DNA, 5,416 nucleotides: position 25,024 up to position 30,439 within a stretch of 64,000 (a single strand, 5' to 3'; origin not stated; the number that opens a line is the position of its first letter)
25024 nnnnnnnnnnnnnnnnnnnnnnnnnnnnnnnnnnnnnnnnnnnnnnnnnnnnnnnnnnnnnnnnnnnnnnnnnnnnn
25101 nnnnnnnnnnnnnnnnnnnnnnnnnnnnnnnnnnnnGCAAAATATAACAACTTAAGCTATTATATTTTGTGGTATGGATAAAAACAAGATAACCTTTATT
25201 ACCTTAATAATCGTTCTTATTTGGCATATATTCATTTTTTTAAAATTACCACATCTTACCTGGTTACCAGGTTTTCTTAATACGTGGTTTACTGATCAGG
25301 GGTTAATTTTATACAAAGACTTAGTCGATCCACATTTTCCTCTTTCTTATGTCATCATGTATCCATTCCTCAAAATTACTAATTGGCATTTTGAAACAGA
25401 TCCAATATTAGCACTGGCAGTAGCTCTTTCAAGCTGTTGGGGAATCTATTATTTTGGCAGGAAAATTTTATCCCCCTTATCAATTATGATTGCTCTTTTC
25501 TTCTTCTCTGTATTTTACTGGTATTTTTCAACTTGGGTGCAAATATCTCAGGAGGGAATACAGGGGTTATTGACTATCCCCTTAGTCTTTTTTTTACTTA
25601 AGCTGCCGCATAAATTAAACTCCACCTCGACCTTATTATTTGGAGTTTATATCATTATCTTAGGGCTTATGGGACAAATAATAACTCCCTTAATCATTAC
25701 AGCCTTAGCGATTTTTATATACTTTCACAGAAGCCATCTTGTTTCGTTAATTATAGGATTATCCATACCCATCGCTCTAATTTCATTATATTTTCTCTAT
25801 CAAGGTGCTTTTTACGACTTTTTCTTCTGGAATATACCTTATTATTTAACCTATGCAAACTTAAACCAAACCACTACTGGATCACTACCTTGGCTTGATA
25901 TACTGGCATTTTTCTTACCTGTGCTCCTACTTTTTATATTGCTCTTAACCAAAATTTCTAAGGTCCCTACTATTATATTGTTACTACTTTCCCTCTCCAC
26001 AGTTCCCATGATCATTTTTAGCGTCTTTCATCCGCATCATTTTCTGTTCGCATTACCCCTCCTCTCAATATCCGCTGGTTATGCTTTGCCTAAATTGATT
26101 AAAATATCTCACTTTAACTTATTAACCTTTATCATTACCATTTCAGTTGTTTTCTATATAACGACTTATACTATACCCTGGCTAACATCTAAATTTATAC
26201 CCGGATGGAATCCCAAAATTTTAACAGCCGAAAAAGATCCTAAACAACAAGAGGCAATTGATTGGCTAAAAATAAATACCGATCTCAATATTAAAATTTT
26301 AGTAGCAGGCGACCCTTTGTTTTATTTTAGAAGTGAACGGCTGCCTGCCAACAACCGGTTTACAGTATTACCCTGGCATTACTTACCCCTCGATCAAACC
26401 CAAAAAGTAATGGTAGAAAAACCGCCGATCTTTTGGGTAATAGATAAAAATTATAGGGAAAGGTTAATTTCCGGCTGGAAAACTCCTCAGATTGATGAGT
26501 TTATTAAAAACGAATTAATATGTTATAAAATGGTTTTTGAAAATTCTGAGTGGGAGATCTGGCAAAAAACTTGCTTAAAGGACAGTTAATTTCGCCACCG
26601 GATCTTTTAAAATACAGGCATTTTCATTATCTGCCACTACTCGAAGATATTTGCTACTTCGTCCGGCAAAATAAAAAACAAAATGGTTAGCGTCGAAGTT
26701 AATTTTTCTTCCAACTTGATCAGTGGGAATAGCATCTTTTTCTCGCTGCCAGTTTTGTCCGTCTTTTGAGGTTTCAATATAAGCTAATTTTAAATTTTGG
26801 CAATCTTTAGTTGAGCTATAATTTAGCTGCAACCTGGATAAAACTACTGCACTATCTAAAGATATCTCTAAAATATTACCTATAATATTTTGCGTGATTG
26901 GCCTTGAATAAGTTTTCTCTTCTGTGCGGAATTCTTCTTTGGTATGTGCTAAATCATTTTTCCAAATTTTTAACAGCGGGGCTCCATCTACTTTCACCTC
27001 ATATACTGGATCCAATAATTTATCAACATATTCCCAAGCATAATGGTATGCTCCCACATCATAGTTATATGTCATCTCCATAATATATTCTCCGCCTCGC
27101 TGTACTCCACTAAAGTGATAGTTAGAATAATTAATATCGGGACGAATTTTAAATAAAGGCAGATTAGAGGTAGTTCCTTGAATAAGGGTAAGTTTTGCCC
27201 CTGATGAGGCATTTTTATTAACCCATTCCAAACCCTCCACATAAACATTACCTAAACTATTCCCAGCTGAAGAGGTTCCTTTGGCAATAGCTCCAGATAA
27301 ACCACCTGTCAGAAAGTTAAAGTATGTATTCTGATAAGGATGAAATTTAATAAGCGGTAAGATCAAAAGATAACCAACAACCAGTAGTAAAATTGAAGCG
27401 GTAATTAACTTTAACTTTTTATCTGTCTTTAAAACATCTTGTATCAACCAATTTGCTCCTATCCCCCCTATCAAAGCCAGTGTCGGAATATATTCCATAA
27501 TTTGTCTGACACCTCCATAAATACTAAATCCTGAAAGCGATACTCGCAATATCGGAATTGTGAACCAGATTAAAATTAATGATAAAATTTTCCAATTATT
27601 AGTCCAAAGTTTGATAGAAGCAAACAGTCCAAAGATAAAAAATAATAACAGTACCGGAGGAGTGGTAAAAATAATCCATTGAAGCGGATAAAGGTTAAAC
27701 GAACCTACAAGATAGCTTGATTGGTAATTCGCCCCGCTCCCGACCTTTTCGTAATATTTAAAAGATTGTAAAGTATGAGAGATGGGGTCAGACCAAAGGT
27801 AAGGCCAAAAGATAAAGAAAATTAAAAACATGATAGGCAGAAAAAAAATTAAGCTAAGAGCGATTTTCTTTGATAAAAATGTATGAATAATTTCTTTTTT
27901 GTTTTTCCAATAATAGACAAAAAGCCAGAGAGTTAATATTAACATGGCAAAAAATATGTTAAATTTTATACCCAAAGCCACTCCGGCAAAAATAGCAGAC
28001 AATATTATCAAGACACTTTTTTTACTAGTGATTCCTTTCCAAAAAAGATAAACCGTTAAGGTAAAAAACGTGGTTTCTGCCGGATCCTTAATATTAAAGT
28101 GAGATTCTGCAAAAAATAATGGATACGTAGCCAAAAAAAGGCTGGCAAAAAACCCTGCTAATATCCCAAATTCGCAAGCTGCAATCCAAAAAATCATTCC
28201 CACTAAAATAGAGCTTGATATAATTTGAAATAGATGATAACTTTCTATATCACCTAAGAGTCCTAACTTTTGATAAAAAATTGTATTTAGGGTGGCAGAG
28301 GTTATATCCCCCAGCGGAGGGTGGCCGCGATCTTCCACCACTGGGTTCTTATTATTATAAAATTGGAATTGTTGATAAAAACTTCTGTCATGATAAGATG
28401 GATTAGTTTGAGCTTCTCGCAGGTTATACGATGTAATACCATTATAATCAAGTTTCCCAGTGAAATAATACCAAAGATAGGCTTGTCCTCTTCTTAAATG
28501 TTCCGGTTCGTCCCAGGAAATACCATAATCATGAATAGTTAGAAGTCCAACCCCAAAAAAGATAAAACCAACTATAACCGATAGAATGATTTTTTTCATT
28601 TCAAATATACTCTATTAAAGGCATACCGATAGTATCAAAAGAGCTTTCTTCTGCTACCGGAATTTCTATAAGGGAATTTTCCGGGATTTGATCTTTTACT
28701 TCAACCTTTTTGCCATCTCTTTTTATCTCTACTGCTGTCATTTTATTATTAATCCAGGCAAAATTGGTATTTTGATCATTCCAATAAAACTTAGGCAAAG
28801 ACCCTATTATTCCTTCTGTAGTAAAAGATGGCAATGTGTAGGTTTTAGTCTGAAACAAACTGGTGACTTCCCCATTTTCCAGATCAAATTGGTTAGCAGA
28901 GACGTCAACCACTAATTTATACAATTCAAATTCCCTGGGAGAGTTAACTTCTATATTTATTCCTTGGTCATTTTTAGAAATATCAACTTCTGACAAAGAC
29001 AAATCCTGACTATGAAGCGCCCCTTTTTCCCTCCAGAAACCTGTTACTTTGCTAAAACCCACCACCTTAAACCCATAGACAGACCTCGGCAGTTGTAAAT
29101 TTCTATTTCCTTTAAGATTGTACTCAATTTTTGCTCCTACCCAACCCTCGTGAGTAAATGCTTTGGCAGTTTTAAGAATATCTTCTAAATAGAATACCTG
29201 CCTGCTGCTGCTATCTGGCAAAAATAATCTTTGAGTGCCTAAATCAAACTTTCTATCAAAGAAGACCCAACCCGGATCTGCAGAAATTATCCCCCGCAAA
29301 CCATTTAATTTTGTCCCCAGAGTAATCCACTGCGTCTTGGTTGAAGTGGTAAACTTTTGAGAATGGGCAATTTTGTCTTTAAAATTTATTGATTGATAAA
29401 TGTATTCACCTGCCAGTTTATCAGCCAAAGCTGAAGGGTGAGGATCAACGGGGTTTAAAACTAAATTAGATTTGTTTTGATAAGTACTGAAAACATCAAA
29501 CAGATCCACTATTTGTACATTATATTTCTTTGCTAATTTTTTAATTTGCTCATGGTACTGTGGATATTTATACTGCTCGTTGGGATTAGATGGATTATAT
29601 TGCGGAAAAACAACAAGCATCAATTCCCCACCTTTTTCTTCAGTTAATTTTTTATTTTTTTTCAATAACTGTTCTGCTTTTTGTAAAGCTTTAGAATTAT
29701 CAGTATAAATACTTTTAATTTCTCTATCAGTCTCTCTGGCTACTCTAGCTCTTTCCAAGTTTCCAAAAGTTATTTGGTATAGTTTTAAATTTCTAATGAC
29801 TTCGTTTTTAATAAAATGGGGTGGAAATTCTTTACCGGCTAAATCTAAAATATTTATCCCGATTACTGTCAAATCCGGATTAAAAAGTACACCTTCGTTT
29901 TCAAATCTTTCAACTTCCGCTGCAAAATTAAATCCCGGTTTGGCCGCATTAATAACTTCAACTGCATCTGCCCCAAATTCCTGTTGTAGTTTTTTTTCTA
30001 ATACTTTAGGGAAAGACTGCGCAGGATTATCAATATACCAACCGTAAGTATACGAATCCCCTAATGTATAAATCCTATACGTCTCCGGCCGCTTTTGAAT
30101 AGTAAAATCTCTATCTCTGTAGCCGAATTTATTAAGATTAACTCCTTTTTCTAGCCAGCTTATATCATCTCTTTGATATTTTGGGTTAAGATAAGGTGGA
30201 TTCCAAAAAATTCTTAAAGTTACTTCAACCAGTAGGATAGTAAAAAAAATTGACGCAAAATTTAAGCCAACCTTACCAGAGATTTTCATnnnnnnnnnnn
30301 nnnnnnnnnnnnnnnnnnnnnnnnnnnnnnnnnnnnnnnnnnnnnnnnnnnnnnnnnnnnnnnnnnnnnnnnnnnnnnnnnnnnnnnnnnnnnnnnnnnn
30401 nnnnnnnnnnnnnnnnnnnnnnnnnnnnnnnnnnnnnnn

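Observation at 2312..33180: Recurrent fusion of GT-C membrane glycosyltransferases to C-terminal F5/8 type C (discoidin) lectin-like domains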

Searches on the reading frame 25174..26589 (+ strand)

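Call 6: search_protein_families(library=pfam, max_evalue=0.1, proteins=[window:25174-26589:+])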
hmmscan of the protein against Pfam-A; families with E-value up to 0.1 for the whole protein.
window:25174-26589:+ (471 aa): 0 families

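Call 21: search_protein_families(library=ncbifam, max_evalue=0.1, proteins=[window:25174-26589:+])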
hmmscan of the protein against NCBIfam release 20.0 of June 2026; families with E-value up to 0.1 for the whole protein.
window:25174-26589:+ (471 aa): 1 family
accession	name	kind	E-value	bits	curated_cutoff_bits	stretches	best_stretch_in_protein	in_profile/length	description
TIGR02467.1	CbiE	equivalog_domain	0.044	13.2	92.9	1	357-384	52-80/204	precorrin-6y C5,15-methyltransferase (decarboxylating) subunit CbiE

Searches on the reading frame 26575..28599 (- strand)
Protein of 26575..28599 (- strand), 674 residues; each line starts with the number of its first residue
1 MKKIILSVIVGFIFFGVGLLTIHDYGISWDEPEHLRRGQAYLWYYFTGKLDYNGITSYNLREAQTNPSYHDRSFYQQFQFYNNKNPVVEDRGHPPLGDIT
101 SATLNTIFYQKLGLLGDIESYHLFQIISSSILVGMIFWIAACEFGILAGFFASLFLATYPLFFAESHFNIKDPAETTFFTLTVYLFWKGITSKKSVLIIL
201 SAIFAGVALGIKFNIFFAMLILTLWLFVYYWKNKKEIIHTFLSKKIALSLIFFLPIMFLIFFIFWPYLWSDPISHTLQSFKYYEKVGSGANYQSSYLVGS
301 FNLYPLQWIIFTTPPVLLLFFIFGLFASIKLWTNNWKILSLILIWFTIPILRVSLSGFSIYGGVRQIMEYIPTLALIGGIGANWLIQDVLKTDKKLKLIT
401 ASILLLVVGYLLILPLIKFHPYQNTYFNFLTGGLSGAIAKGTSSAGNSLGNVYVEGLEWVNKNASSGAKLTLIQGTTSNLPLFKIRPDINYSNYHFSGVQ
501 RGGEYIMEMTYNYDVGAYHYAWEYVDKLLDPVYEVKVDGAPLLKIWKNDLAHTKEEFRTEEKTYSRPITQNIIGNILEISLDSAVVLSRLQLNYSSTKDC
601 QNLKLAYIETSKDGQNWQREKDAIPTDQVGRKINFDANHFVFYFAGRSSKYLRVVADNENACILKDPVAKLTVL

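Call 6: search_protein_families(library=pfam, max_evalue=0.1, proteins=[window:26575-28599:-])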
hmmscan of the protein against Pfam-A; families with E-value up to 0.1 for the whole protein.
window:26575-28599:- (674 aa): 3 families
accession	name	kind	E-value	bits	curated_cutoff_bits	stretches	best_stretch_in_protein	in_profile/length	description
PF13231.12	PMT_2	-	1.5e-07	32.2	26.1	1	117-256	20-157/160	Dolichyl-phosphate-mannose-protein mannosyltransferase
PF20176.3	DUF6541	-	0.002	16.9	29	1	193-348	263-408/646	Family of unknown function (DUF6541)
PF00754.31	F5_F8_type_C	-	0.049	14.2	28.2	1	577-658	37-114/127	F5/8 type C domain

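Call 13: search_solved_structures(query=window:26575-28599:-, max_evalue=1)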
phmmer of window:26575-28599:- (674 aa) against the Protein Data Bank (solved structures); distinct sequences matched with E-value up to 1: 0.

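Call 14: find_homologous_proteins(query=window:26575-28599:-, max_evalue=0.00001)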
Query window:26575-28599:- (674 aa): 492 proteins with E <= 0.00001 among 8000 candidates; the best 120 are listed.
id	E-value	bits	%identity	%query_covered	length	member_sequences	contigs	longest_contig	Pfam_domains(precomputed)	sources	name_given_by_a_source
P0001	0.0e+0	1534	100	100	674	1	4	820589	PF13231.13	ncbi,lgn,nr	ncbi:MAG: glycosyltransferase family 39 protein [Candidatus Daviesbacteria bacterium]|nr:MAG: glycos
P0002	6.7e-283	958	60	100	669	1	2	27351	PF13231.13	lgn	-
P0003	1.2e-223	763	52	100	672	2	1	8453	PF13231.13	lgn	-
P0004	2.5e-216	738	48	100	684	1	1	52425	PF13231.13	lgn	-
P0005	9.8e-215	733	50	100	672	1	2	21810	PF13231.13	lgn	-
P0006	6.0e-214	730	48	100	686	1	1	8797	PF13231.13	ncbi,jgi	-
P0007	5.9e-212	724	49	100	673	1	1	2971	PF13231.13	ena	-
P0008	2.2e-207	709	49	99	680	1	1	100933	PF13231.13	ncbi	-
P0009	2.1e-204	699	49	98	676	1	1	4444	PF02366.25,PF13231.13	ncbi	-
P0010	2.1e-199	682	48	96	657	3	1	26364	PF13231.13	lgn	-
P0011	2.2e-199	682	46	100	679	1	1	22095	PF13231.13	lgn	-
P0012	9.8e-199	680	48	100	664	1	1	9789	PF13231.13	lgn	-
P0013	4.1e-197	675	46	98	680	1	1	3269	PF13231.13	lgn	-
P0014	7.5e-196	671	47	98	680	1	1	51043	PF13231.13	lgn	-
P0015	1.7e-194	666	47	98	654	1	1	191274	PF13231.13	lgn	-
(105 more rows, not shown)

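Call 21: search_protein_families(library=ncbifam, max_evalue=0.1, proteins=[window:26575-28599:-])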
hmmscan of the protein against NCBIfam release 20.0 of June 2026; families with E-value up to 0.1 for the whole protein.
window:26575-28599:- (674 aa): 1 family
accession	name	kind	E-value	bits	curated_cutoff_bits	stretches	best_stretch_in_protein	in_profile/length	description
TIGR03663.1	TIGR03663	subfamily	0.071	12.1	126.25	1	143-352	94-309/435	flippase activity-associated protein Agl23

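Call 51: search_solved_structures(query=A1, max_evalue=1)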
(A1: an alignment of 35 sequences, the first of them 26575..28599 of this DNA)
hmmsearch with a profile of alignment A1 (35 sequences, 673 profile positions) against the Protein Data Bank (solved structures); distinct sequences matched with E-value up to 1: 2.
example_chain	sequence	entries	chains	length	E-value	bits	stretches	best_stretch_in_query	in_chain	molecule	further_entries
5ezm_A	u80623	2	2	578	0.052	15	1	131-230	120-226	4-amino-4-deoxy-L-arabinose transferase or related glycosyltransferases of PMT family | 4-amino-4-deoxy-L-arabinose (L-Ara4N) transferase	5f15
9rql_A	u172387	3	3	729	0.37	12.2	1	123-273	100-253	Protein O-mannosyl-transferase TMEM260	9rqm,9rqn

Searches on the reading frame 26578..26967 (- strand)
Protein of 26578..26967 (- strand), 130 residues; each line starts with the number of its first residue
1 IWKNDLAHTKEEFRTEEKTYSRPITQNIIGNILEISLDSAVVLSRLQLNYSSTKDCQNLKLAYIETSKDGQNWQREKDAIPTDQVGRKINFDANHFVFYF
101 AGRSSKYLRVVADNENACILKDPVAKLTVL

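Call 19: search_solved_structures(query=A2, max_evalue=10, show_alignments=2)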
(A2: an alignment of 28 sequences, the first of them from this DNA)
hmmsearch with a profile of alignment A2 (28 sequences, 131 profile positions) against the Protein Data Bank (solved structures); distinct sequences matched with E-value up to 10: 18.
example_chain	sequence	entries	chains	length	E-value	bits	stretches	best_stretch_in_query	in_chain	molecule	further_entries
4bxs_V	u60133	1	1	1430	0.00026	24.2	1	23-112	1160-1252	VENOM PROTHROMBIN ACTIVATOR PSEUTARIN-C NON-CATALYTIC SUBUNIT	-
3f2z_A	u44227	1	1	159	0.021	18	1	32-112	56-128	uncharacterized protein BF3579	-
3hnm_A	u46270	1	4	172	0.022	17.9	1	59-114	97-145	Putative chitobiase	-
4a42_A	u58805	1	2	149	0.067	16.4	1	27-82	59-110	ALPHA-N-ACETYLGLUCOSAMINIDASE FAMILY PROTEIN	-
2kd7_A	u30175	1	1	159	0.18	15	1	33-114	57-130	Putative chitobiase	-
3ggl_A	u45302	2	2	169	0.21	14.8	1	33-113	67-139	Putative chitobiase | Chitobiase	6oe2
2rva_A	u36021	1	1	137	0.24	14.6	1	31-114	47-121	Glucanase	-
4zz5_A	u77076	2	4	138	0.24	14.6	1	31-114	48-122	Glucanase/chitosanase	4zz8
4lks_A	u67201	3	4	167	0.39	13.9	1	31-77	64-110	Glycosyl hydrolase, family 31/fibronectin type III domain protein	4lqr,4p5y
2bzd_A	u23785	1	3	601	0.53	13.5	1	32-115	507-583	BACTERIAL SIALIDASE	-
1w8n_A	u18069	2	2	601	0.62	13.2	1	32-115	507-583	BACTERIAL SIALIDASE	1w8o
2ber_A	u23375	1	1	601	0.62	13.2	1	32-115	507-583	BACTERIAL SIALIDASE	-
1wcq_A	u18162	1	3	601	0.62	13.2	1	32-115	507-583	SIALIDASE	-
4lpl_A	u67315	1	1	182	0.63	13.2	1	30-81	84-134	Glycosyl hydrolase, family 31/fibronectin type III domain protein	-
1eut_A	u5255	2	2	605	0.63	13.2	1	32-115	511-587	SIALIDASE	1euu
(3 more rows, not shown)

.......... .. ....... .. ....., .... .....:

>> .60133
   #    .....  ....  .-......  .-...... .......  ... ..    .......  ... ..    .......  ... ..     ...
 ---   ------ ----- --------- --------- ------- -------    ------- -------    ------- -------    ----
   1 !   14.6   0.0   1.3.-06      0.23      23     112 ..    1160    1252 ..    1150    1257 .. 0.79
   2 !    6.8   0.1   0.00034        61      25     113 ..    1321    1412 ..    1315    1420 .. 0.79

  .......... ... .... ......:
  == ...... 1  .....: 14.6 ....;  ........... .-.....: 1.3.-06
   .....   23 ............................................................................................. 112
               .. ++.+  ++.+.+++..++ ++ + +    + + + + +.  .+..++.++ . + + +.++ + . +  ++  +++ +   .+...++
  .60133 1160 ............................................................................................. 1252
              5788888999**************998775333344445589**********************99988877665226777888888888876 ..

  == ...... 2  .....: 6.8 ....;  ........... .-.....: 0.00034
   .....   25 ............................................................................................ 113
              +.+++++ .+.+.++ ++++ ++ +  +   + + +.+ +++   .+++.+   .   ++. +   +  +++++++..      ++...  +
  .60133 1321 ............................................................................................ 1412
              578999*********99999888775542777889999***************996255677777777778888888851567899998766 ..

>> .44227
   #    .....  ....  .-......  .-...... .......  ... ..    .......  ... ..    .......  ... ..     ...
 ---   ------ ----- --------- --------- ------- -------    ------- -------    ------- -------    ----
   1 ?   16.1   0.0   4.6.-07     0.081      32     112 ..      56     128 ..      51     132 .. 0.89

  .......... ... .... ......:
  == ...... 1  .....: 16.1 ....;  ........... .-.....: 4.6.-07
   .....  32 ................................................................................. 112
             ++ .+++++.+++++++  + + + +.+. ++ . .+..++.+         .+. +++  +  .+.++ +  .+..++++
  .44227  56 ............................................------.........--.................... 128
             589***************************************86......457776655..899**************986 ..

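Call 20: search_protein_families(library=pfam, alignment_id=A2, max_evalue=1)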
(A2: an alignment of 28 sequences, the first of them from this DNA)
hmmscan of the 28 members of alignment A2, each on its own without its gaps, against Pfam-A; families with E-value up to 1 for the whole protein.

A. member 1, seq(130 aa): 2 families
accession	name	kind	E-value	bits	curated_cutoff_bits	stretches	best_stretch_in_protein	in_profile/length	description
PF00754.31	F5_F8_type_C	-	0.0023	18.5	28.2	1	32-114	36-114/127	F5/8 type C domain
PF22633.2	F5_F8_type_C_2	-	0.016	16.2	27.8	1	29-84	18-71/91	NedA-like, galactose-binding domain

B. families by the number of members that match (of 28 scanned): 16 families
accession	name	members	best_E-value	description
PF00754.31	F5_F8_type_C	20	2.4e-07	F5/8 type C domain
PF22633.2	F5_F8_type_C_2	12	3.3e-06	NedA-like, galactose-binding domain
PF06590.16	PerB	1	0.0033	PerB protein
PF18395.6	Cas3_C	1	0.0052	Cas3 C-terminal domain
PF05964.19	FYRN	1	0.0079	F/Y-rich N-terminus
PF19970.4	VMAP-M9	1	0.028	vWA-MoxR associated protein middle region (VMAP-M) 9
PF10377.14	ATG11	1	0.044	Autophagy-related protein 11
PF04948.18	Pox_A51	1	0.055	Poxvirus A51 protein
PF24316.1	Tli3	1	0.095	T6SS Tli3 immunity protein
PF03501.21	S10_plectin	1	0.095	Plectin/S10 domain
PF01847.22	VHL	1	0.13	VHL beta domain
PF17657.6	DNA_pol3_finger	1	0.14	Bacterial DNA polymerase III alpha subunit finger domain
PF08343.15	RNR_N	1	0.15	Ribonucleotide reductase N-terminal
PF10849.13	DUF2654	1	0.15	Protein of unknown function (DUF2654)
PF21471.3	Reelin_subrepeat-B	1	0.17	Reelin subrepeat B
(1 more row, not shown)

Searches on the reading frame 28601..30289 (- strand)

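Call 6: search_protein_families(library=pfam, max_evalue=0.1, proteins=[window:28601-30289:-])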
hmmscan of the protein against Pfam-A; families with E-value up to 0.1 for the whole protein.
window:28601-30289:- (562 aa): 4 families
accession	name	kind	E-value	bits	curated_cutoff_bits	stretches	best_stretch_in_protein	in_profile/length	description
PF13472.12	Lipase_GDSL_2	-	7.8e-15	56.2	32.9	1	76-288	2-174/178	GDSL-like Lipase/Acylhydrolase family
PF00657.28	Lipase_GDSL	-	6.7e-07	30.1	23.6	1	73-297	1-208/208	GDSL-like Lipase/Acylhydrolase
PF25182.1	NonGDSL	-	5.5e-05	23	80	0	225-283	135-192/220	Non-GDSL lipase-like family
PF16822.11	ALGX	-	0.012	15.8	26.5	0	198-316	21-147/268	SGNH hydrolase-like domain, acetyltransferase AlgX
